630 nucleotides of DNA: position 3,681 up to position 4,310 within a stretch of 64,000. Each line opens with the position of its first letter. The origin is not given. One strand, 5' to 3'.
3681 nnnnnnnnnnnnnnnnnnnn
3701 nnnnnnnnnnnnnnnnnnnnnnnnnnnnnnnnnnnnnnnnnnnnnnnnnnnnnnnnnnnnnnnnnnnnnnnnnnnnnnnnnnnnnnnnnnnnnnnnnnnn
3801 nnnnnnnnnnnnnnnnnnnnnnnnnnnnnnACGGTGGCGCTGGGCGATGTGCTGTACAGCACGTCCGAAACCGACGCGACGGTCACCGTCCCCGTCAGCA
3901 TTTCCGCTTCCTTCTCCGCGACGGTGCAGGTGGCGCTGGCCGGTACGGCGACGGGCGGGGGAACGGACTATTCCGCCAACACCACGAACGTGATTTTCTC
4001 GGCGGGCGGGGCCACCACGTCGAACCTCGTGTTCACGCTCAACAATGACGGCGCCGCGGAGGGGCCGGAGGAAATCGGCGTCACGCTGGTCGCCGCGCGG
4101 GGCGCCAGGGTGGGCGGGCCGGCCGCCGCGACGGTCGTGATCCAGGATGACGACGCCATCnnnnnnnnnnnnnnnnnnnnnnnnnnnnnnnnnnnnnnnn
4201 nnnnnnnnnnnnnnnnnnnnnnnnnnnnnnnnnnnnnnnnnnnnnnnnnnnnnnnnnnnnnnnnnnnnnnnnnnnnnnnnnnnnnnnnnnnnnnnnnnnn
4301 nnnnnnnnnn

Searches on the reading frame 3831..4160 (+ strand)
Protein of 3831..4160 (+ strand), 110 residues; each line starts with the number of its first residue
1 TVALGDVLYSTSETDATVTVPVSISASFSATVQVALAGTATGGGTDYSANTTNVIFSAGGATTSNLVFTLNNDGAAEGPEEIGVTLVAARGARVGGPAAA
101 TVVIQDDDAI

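Call 78: search_protein_families(library=pfam, proteins=[window:3831-4160:+], max_evalue=1)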
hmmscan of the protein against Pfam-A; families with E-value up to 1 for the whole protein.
window:3831-4160:+ (110 aa): 1 family
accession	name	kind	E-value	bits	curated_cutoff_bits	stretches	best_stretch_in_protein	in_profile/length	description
PF03160.20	Calx-beta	-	9.5e-11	42.2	27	1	6-108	12-119/119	Calx-beta domain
